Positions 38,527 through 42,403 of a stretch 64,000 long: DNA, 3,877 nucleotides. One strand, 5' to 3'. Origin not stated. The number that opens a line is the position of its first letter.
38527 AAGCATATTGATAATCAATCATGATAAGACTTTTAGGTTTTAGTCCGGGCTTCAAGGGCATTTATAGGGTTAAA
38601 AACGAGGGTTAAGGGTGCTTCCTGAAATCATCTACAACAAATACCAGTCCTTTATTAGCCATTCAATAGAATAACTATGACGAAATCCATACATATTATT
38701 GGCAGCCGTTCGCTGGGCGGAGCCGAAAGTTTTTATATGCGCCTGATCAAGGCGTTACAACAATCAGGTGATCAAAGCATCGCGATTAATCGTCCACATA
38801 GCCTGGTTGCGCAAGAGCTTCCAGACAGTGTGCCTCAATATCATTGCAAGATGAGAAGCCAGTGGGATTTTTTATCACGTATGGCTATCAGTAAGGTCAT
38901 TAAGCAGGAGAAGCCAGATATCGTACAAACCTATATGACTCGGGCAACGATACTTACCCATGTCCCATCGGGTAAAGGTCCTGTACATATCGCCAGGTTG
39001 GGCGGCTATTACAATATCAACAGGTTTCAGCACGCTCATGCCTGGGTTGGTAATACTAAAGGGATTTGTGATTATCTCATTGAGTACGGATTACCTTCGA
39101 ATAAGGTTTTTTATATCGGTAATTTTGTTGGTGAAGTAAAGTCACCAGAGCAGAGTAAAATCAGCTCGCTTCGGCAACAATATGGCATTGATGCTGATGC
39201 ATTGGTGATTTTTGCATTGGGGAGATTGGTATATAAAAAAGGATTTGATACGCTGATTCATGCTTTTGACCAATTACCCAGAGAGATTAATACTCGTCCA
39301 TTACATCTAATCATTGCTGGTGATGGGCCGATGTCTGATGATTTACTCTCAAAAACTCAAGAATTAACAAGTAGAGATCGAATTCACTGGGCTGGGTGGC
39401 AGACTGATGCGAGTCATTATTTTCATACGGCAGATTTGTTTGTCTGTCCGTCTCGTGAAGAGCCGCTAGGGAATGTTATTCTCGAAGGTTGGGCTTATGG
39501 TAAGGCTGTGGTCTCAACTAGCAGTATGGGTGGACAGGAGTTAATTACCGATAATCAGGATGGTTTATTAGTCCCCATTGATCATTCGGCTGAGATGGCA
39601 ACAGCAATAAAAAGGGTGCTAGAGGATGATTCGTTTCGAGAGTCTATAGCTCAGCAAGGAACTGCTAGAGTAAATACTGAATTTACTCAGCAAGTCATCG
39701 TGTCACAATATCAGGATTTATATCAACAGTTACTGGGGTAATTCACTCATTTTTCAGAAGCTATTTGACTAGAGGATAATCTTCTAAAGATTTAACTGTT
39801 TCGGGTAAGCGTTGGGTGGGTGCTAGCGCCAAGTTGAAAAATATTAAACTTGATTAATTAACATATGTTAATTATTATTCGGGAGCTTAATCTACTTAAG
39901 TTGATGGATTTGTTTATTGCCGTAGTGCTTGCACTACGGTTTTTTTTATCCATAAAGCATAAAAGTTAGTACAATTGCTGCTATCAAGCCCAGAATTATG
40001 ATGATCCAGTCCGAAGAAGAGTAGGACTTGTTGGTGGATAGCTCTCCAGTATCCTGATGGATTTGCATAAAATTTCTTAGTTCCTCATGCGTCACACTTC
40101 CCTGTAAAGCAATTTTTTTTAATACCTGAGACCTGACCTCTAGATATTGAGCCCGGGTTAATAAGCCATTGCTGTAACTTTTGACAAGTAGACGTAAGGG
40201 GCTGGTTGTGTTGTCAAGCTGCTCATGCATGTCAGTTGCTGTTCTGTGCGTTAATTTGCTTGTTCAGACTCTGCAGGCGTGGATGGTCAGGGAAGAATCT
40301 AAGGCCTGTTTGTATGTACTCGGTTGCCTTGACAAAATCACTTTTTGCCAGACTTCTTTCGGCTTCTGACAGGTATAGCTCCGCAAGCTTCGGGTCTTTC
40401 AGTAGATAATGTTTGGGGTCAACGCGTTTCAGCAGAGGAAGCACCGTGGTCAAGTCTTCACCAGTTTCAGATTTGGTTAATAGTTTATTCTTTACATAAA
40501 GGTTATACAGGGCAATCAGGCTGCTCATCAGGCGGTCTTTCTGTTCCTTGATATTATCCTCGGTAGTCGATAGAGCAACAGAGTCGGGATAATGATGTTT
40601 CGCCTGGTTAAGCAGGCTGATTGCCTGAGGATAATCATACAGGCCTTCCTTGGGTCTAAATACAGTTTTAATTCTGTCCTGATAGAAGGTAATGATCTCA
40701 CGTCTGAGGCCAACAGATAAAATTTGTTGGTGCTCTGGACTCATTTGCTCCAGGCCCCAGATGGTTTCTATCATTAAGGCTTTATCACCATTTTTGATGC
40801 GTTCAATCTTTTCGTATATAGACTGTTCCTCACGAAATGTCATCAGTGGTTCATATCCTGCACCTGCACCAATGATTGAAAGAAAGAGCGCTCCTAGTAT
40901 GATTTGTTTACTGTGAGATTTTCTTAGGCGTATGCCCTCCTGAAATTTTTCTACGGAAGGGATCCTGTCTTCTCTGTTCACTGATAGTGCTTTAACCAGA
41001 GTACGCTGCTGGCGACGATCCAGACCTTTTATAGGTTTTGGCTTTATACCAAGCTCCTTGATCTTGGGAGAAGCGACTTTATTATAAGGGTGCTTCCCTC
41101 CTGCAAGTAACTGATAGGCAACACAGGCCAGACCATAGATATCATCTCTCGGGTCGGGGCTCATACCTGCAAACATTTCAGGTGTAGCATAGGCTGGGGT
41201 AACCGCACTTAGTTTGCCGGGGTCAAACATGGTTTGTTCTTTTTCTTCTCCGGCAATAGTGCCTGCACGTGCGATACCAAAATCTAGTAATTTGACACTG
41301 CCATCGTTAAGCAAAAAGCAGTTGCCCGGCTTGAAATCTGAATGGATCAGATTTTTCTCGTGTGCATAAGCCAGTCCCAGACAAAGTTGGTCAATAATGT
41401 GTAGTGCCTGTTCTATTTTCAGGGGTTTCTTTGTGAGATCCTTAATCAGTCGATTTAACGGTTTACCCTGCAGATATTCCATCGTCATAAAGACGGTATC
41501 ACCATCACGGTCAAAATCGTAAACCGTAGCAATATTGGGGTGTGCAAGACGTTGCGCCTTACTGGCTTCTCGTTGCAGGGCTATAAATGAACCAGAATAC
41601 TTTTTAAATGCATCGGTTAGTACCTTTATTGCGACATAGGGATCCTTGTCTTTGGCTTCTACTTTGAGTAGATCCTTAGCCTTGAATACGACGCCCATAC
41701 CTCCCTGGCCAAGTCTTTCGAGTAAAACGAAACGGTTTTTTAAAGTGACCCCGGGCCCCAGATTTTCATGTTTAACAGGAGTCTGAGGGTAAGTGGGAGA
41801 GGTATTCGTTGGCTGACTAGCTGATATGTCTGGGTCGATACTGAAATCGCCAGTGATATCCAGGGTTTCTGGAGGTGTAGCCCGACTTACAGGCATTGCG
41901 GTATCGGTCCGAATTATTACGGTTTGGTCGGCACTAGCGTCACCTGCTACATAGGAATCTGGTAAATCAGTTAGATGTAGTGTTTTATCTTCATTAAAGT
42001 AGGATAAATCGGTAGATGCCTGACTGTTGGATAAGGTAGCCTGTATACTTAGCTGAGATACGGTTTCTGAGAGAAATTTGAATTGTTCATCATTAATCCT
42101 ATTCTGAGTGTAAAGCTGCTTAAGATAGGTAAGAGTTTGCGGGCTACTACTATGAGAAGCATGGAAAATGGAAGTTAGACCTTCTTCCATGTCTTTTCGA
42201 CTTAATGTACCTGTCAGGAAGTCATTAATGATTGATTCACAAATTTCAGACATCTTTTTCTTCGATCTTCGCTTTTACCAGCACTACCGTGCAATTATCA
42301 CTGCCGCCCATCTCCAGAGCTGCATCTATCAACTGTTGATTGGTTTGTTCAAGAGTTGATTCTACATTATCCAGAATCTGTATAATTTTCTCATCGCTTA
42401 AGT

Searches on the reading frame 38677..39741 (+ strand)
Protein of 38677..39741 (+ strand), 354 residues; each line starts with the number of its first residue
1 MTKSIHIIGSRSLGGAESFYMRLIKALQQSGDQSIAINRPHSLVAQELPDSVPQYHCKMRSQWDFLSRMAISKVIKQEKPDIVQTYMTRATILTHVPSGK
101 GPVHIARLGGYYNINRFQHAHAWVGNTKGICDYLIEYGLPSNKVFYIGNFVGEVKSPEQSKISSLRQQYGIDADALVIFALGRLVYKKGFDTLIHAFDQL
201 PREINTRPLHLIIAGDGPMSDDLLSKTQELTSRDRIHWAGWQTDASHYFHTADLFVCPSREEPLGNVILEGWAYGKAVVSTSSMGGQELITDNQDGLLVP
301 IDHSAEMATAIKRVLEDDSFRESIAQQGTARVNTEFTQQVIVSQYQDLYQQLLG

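Call 71: search_protein_families(library=ncbifam, proteins=[window:38677-39741:+], max_evalue=1e-10)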
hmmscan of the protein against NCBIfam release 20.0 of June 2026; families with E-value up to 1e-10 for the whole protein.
window:38677-39741:+ (354 aa): 24 families
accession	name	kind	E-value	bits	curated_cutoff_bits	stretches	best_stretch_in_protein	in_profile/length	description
TIGR03088.1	stp2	hypoth_equivalog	1.4e-38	132.9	409.05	1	121-353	138-374/374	TIGR03088 family PEP-CTERM/XrtA system glycosyltransferase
TIGR03999.1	thiol_BshA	equivalog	9.6e-30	103.7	273.7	1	142-353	167-374/375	N-acetyl-alpha-D-glucosaminyl L-malate synthase BshA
NF041876.1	EPS_EpsE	equivalog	5.9e-27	94.9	400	1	174-339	213-383/389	exopolysaccharide biosynthesis GT4 family glycosyltransferase EpsE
TIGR02149.1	glgA_Coryne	subfamily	1.1e-25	90.7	302.4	1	116-352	141-390/391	glycogen synthase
NF050063.1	ProtGlycPglJ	equivalog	1.6e-24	86.8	500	1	167-341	186-355/363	N-acetylgalactosamine-N,N'-diacetylbacillosaminyl-diphospho-undecaprenol 4-alpha-N-acetylgalactosaminyltransferase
NF046085.1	XrtY_assoc_Gly1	equivalog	4.1e-24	85.1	400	1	141-352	181-384/387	XrtY-associated glycosyltransferase XYAG1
TIGR04063.1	stp3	hypoth_equivalog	5.9e-24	84.7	442.05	1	126-353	164-396/397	TIGR04063 family PEP-CTERM/XrtA system glycosyltransferase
TIGR04157.1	glyco_rSAM_CFB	subfamily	3.3e-22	79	400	1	136-349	187-406/406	TIGR04157 family glycosyltransferase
NF050056.1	ProtGlycPglH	equivalog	3.3e-20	72.4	600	1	141-351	147-352/354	GalNAc-alpha-(1->4)-GalNAc-alpha-(1->3)-diNAcBac-PP-undecaprenol alpha-1,4-N-acetyl-D-galactosaminyltransferase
NF047684.1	TeichurnBiosyTuaC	equivalog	1.2e-19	70.5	550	1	145-352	190-389/391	teichuronic acid biosynthesis protein TuaC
NF038298.1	EPS_HpsO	equivalog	1.3e-16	60.4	575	1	160-353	186-388/388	hormogonium polysaccharide biosynthesis glycosyltransferase HpsO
TIGR03449.1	mycothiol_MshA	equivalog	1.4e-16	60.4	462.5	1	161-352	206-403/406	D-inositol-3-phosphate glycosyltransferase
NF038295.1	EPS_HpsP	equivalog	8e-15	54.7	550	1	157-353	188-388/388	hormogonium polysaccharide biosynthesis glycosyltransferase HpsP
NF012028.0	PRK15484.1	subfamily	1.4e-14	54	618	1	155-347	173-373/380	lipopolysaccharide N-acetylglucosaminyltransferase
NF053787.1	GlcN_PG_synth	equivalog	3.3e-14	52.5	480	1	128-353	152-360/361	N-acetylglucosaminyl phosphatidylglycerol synthase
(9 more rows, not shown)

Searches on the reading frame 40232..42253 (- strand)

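Call 71: search_protein_families(library=ncbifam, proteins=[window:40232-42253:-], max_evalue=1e-10)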
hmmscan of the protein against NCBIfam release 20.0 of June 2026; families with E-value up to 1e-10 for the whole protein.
window:40232-42253:- (673 aa): 8 families
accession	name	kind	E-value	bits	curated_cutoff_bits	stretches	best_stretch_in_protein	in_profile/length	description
NF033483.0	PknB_PASTA_kin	equivalog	1.2e-53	183.1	450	1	169-443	3-267/563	Stk1 family PASTA domain-containing Ser/Thr kinase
NF047741.1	antiphage_MADS6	equivalog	1.9e-37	129.1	460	2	274-443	292-459/612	methylation-associated defense system protein kinase MAD6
NF052427.1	StpK7MSMEG_1200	equivalog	1.7e-32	112.6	900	1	175-391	9-210/601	serine/threonine protein kinase StpK7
NF009651.0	PRK13184.1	equivalog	2.2e-26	92.1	839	1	174-441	3-287/932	serine/threonine-protein kinase PknD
TIGR03903.1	TOMM_kin_cyc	equivalog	2.9e-19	68.5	705.75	1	206-379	5-179/1267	TOMM system kinase/cyclase fusion protein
NF038150.1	lanthi_synth_IV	equivalog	3.7e-19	68.6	650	1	157-398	171-404/851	class IV lanthionine synthetase LanL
NF033442.0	BREX_PglW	equivalog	1.3e-14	52.9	990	1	225-439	256-481/1391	BREX system serine/threonine kinase PglW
NF038151.1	lanthi_synth_III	equivalog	8.1e-13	47.7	575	1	225-386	269-426/833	class III lanthionine synthetase LanKC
